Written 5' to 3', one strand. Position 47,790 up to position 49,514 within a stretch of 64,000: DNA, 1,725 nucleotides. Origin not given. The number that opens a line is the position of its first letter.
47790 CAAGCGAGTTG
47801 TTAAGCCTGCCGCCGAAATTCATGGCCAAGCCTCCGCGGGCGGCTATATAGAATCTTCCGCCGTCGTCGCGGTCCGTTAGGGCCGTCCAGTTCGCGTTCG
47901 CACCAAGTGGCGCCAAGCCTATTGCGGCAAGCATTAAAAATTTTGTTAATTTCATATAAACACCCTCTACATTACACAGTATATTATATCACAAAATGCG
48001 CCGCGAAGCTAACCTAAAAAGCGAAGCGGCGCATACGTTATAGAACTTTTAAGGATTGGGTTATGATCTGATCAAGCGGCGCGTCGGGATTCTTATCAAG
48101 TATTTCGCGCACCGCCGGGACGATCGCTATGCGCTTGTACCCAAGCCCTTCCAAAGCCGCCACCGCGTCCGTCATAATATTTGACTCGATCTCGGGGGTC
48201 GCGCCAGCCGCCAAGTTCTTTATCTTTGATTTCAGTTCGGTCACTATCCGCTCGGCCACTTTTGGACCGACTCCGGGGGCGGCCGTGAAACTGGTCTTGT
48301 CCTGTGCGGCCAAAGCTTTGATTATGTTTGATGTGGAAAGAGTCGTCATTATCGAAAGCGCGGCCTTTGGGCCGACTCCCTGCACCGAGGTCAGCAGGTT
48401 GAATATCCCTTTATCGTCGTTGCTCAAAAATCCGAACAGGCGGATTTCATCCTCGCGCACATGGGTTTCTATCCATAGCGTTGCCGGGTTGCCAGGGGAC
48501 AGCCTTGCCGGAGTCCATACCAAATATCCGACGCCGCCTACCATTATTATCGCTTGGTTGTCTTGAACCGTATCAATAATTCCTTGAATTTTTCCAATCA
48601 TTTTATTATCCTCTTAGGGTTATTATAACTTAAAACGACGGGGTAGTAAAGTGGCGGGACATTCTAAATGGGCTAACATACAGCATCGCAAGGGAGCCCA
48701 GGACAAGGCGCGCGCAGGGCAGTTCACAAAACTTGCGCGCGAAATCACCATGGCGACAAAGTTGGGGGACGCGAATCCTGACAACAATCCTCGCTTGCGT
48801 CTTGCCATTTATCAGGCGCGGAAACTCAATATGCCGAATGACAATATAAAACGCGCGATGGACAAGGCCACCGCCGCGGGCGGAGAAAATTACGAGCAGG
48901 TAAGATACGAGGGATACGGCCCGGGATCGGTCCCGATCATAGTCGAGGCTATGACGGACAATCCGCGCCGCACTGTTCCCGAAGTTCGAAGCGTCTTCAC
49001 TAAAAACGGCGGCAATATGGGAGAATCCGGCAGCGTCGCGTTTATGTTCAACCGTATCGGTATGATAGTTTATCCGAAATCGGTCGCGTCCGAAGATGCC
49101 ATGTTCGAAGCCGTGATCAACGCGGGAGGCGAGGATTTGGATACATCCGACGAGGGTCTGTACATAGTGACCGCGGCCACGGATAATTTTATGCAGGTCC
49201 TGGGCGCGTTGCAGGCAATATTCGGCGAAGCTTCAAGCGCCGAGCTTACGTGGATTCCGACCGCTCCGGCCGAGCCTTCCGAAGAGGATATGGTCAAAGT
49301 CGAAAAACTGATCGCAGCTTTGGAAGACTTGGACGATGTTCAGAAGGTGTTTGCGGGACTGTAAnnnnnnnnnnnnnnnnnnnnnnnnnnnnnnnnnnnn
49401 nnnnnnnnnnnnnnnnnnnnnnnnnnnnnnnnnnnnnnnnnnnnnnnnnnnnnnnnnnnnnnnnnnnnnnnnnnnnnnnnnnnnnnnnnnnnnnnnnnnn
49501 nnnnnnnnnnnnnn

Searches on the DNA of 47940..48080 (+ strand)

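Call 41: search_rna_families(source=window, start=47940, end=48080, threshold=evalue, max_evalue=10)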
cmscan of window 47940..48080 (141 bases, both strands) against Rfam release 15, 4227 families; matches with E-value up to 10: 0.
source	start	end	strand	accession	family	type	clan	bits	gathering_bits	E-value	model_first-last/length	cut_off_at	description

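Call 66: search_dna_similar(query=window:47990-48040:+, collection=phages, mode=distant, max_evalue=1, max_rows=10)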
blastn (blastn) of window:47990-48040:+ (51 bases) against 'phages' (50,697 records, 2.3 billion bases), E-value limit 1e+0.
Records with a match: 3; places in all: 3; records where one place covers at least 80% of the query: 0.
Best place of each record, by identity: >=99% 3.
By first word of the organism name: Gordonia 3.
By host as written in the record: Gordonia terrae 3612 3.
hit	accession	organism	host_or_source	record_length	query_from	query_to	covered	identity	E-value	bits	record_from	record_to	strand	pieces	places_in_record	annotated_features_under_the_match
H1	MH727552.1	Gordonia phage KidneyBean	Gordonia terrae 3612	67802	31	50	39%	100.0%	3e-1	37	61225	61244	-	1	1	82: hypothetical protein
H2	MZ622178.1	Gordonia phage Tracker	Gordonia terrae 3612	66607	31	50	39%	100.0%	3e-1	37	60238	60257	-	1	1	82: hypothetical protein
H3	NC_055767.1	Gordonia phage KidneyBean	Gordonia terrae 3612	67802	31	50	39%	100.0%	3e-1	37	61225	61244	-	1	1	82: hypothetical protein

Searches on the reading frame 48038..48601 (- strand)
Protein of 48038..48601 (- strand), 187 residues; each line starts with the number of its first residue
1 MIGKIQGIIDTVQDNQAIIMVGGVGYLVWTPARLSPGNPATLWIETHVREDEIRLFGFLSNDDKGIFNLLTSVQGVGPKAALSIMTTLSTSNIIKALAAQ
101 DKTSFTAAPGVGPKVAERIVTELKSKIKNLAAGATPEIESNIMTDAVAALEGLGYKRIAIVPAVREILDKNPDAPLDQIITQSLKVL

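Call 14: search_protein_families(library=pfam, proteins=[window:48038-48601:-])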
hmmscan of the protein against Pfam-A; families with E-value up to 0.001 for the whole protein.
window:48038-48601:- (187 aa): 5 families
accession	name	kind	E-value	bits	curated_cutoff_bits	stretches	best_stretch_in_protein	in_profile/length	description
PF01330.27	RuvA_N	-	3.9e-16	59.3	23.6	1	1-57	1-61/61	RuvA N terminal domain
PF14520.12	HHH_5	-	1.1e-14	55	27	1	67-124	1-56/57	Helix-hairpin-helix domain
PF07499.19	RuvA_C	-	7.7e-10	39.5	24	1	143-186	3-45/47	RuvA, C-terminal domain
PF00633.29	HHH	-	2.4e-07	30.7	24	0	99-120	7-28/30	Helix-hairpin-helix motif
PF12826.13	HHH_2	-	0.00033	21.2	27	0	69-94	36-61/64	Helix-hairpin-helix motif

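Call 34: find_homologous_proteins(query=window:48038-48601:-, max_evalue=1e-30)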
Query window:48038-48601:- (187 aa): 2593 proteins with E <= 1e-30 among 8000 candidates; the best 120 are listed.
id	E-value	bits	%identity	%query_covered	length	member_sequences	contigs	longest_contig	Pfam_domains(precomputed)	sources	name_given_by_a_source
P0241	1.2e-113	395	100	100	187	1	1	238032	PF07499.20,PF14520.13,PF01330.28,PF00633.30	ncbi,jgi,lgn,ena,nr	ncbi:MAG: Holliday junction branch migration protein RuvA [Alphaproteobacteria bacterium]|nr:Hollida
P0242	5.4e-70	253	63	100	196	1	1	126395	PF07499.20,PF14520.13,PF01330.28,PF00633.30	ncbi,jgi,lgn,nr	ncbi:MAG: Holliday junction branch migration protein RuvA [Rickettsiales bacterium]|jgi:Holliday jun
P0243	1.3e-68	248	65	100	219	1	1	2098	PF07499.20,PF14520.13,PF01330.28,PF00633.30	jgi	jgi:Holliday junction DNA helicase RuvA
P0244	1.3e-67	245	64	100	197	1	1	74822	PF07499.20,PF14520.13,PF01330.28,PF00633.30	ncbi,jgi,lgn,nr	ncbi:MAG: Holliday junction branch migration protein RuvA [Rickettsiales bacterium]|jgi:Holliday jun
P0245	1.3e-66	242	64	100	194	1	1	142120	PF07499.20,PF14520.13,PF01330.28,PF00633.30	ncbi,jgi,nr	ncbi:MAG: Holliday junction branch migration protein RuvA [Rickettsiales bacterium]|jgi:Holliday jun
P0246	7.0e-66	239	61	100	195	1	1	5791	PF07499.20,PF14520.13,PF01330.28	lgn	-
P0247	4.1e-52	194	53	100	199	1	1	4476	PF07499.20,PF14520.13,PF01330.28,PF00633.30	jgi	jgi:Holliday junction DNA helicase RuvA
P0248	7.4e-49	184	49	99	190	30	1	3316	PF14520.13,PF01330.28,PF00633.30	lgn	-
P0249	1.5e-46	176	48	99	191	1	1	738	PF07499.20,PF14520.13,PF01330.28,PF00633.30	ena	-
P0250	9.4e-46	174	46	100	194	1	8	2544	PF07499.20,PF14520.13,PF01330.28,PF00633.30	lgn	-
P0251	1.1e-45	174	48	99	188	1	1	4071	PF07499.20,PF14520.13,PF01330.28,PF00633.30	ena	-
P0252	1.6e-45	173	47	99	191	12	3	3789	PF07499.20,PF14520.13,PF01330.28,PF00633.30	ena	-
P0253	2.2e-44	169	47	99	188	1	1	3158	PF14520.13,PF01330.28,PF00633.30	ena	-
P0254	2.3e-44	169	49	100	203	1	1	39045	PF07499.20,PF14520.13,PF01330.28,PF00633.30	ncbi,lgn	-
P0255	1.1e-43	167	48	99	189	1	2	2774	PF07499.20,PF14520.13,PF01330.28,PF00633.30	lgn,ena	-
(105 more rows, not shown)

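Call 35: find_encoding_contigs(protein=P0244, flank=10000, max_places=2)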
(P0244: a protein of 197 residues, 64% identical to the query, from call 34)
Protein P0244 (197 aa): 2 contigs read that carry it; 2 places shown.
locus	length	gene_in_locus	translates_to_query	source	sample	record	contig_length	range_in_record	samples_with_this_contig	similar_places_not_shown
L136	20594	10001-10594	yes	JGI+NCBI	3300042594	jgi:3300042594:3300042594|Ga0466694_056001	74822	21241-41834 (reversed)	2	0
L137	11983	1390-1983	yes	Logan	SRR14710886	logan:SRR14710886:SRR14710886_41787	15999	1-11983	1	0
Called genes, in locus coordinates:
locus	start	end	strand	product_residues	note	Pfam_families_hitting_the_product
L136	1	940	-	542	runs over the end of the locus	-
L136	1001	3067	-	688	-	PF05170:AsmA (weak), PF13116:YhdP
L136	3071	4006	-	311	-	PF00849:PseudoU_synth_2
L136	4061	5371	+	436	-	PF04052:TolB_N, PF26550:Tricorn_2nd, PF26549:Tricorn_N (weak), PF25174:Beta-prop_THOC3 (weak), PF26549:Tricorn_N, PF07676:PD40, PF26549:Tricorn_N (weak), PF26550:Tricorn_2nd (weak), +1 more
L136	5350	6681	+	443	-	PF04577:Glyco_transf_61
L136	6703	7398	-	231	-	PF01643:Acyl-ACP_TE, PF13279:4HBT_2 (faint), PF20791:Acyl-ACP_TE_C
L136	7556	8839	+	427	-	-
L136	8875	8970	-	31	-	-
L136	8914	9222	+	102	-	-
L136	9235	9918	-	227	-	PF20772:TACO1_YebC_N, PF01709:Transcrip_reg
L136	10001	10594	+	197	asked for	PF01330:RuvA_N, PF00633:HHH (faint), PF14520:HHH_5, PF07499:RuvA_C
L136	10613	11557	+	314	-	-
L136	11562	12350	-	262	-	PF01551:Peptidase_M23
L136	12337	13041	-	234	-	-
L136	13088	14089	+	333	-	-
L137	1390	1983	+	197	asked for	PF01330:RuvA_N, PF00633:HHH (faint), PF14520:HHH_5, PF07499:RuvA_C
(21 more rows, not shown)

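Call 36: find_encoding_contigs(protein=P0242, flank=10000, max_places=2)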
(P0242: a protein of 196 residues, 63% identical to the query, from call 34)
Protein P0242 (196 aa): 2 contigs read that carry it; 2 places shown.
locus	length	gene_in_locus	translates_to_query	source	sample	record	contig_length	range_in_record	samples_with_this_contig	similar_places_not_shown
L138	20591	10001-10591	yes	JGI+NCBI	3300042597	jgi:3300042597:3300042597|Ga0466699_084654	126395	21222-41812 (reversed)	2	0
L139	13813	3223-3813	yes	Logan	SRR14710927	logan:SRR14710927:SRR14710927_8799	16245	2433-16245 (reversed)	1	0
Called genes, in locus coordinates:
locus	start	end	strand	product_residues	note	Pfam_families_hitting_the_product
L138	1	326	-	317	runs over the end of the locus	PF00698:Acyl_transf_1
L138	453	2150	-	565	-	-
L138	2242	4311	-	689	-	PF05170:AsmA, PF13116:YhdP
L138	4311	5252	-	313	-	PF00849:PseudoU_synth_2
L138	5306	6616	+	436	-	PF04052:TolB_N, PF00930:DPPIV_N (faint), PF26550:Tricorn_2nd (weak), PF25174:Beta-prop_THOC3 (weak), PF26549:Tricorn_N, PF07676:PD40, PF26550:Tricorn_2nd, PF26549:Tricorn_N (weak)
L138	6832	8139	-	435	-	-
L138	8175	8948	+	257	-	PF01643:Acyl-ACP_TE, PF20791:Acyl-ACP_TE_C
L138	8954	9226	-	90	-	-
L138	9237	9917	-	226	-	PF20772:TACO1_YebC_N, PF01709:Transcrip_reg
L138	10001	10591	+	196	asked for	PF01330:RuvA_N, PF00633:HHH (faint), PF14520:HHH_5, PF07499:RuvA_C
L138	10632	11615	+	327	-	-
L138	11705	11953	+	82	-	-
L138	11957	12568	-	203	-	PF01612:DNA_pol_A_exo1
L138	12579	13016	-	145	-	PF03652:RuvX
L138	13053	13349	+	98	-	PF02686:GatC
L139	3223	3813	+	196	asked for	PF01330:RuvA_N, PF00633:HHH (faint), PF14520:HHH_5, PF07499:RuvA_C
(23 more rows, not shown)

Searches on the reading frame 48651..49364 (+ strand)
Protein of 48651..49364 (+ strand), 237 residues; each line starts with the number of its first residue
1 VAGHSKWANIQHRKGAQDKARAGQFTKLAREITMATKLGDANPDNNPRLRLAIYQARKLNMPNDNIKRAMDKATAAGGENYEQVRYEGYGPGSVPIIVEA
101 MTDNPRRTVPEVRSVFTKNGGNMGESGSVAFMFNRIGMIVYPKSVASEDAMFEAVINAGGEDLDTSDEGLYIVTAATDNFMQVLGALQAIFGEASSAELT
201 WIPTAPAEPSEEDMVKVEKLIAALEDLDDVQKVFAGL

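Call 14: search_protein_families(library=pfam, proteins=[window:48651-49364:+])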
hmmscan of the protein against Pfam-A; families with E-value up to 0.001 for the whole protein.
window:48651-49364:+ (237 aa): 2 families
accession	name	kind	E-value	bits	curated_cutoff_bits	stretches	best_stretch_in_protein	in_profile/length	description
PF01709.26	Transcrip_reg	-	2.1e-53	180.7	27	1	81-235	1-158/160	TACO1/YebC second and third domain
PF20772.2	TACO1_YebC_N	-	9e-29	100.2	36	1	5-74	1-71/73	TACO1/YebC protein N-terminal domain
